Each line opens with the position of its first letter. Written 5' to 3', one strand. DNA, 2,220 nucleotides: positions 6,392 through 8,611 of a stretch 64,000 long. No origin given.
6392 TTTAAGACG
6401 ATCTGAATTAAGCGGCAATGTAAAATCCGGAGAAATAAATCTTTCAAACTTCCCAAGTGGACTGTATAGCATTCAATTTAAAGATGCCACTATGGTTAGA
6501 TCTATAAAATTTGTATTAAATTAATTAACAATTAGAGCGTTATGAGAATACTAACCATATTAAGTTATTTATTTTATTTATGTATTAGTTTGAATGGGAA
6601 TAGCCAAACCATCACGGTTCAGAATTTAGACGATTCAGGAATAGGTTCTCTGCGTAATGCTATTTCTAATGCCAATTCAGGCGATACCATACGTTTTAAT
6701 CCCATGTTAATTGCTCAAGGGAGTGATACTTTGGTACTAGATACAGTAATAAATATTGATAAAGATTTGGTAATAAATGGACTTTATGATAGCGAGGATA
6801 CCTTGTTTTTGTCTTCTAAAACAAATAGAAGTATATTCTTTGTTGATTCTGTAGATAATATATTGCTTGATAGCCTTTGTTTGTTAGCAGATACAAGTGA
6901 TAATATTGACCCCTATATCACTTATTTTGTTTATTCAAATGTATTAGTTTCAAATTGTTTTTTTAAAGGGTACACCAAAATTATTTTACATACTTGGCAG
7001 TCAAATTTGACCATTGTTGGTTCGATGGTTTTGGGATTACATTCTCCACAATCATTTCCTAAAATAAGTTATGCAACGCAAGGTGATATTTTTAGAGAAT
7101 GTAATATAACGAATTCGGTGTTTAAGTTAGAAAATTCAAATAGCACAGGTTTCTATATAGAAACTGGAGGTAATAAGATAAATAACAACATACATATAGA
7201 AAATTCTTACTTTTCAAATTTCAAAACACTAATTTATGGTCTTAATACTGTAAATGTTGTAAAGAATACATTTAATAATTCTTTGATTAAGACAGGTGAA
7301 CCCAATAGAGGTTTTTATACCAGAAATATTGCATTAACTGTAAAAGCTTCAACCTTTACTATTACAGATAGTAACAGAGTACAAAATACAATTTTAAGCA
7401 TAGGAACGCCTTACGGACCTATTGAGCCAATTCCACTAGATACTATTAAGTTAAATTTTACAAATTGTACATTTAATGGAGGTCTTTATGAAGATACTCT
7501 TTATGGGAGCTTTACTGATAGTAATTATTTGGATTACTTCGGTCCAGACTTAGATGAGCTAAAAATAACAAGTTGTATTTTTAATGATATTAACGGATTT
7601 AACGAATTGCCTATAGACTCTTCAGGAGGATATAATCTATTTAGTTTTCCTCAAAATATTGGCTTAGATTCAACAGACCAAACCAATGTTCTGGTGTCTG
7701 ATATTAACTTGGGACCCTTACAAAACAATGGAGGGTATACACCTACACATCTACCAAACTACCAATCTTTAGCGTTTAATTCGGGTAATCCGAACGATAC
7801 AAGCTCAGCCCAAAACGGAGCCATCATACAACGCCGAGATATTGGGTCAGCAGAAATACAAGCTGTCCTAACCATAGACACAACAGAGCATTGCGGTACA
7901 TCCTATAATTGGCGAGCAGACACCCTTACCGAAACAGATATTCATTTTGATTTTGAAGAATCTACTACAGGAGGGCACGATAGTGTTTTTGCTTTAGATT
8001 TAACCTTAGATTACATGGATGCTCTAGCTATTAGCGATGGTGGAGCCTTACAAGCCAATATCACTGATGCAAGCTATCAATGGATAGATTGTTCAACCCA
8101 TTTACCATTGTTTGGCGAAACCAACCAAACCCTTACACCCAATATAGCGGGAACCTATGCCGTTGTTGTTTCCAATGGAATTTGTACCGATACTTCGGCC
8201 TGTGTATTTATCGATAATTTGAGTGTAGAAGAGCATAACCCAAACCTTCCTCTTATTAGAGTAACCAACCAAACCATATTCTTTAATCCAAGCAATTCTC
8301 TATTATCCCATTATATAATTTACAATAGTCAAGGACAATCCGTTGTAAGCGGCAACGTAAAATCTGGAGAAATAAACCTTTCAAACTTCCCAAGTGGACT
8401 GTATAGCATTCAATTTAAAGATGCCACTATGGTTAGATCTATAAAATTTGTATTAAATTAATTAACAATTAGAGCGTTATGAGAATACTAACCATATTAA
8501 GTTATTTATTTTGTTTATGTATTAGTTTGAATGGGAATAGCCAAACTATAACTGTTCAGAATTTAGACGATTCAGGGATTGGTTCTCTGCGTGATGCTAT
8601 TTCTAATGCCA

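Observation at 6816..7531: Conserved flanks with a hypervariable beta-helix core in every copy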

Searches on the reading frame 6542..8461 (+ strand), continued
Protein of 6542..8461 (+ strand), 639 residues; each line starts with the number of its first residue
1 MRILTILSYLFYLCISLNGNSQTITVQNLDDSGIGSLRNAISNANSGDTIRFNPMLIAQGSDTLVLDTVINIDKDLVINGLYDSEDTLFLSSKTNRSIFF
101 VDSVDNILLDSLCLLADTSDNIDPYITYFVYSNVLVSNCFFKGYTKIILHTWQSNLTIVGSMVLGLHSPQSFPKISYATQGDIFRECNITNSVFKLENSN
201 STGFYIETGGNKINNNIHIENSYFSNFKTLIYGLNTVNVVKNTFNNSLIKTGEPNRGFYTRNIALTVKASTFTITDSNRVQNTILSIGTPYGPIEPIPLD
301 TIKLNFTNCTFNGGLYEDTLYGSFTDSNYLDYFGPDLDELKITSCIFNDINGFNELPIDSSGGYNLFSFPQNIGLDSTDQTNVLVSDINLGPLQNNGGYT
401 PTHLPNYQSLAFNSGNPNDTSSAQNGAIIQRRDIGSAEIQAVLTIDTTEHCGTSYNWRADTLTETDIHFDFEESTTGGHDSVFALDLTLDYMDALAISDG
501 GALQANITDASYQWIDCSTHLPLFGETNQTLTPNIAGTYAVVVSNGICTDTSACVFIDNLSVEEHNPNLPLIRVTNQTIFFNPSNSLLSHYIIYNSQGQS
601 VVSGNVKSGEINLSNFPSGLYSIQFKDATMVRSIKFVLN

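Call 55: search_protein_representatives(alignment_id=A1)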
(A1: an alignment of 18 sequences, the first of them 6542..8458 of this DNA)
Query: 18 sequences, 638 profile positions. Proteins with E-value up to 0.001 (for the whole library): 18054; up to 1e-10: 9956; up to 1e-30: 327. The best 150 are listed.
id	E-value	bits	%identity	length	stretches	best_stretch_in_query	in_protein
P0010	0.0e+00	1175.7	-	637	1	1-638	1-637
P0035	2.1e-187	641.1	-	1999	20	493-632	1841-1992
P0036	3.5e-97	343.0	-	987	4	13-439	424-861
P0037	7.2e-90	318.8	-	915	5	20-146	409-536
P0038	1.3e-77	278.3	-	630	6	504-636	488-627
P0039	5.7e-77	276.2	-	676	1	11-636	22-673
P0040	1.2e-76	275.1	-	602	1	7-454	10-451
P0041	6.6e-76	272.7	-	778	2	228-635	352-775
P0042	1.2e-74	268.5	-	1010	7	501-636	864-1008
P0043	2.2e-72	261.0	-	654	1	13-637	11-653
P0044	5.9e-69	249.7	-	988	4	125-637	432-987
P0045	1.5e-68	248.4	-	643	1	7-636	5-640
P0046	1.5e-68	248.3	-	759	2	236-636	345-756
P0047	1.8e-66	241.5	-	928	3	9-256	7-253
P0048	4.4e-66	240.2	-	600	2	221-636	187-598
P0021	6.8e-55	203.3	-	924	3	10-232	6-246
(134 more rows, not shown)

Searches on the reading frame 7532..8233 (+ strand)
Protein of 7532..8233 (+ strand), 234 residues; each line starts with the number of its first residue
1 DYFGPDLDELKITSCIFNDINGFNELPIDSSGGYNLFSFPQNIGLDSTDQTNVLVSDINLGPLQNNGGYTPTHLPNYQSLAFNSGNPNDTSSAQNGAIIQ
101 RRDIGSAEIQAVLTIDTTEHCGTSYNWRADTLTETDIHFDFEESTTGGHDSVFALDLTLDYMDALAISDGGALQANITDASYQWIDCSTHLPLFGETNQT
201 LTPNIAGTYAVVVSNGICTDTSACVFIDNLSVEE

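Call 47: find_homologous_proteins(query=window:7532-8233:+, max_evalue=0.00001)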
Query seq(234 aa) (234 aa): 4 proteins with E <= 0.00001 among 183 candidates.
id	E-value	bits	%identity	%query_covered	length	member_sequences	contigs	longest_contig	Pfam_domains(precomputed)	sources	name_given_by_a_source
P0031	3.3e-13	68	41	47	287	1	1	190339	PF18962.8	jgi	jgi:hypothetical protein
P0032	4.0e-12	65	64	24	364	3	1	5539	PF18962.8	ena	-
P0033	3.8e-9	55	55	23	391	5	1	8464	PF21722.5,PF18962.8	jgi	jgi:hypothetical protein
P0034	2.2e-8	52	42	34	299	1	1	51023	PF18962.8,PF19081.7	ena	-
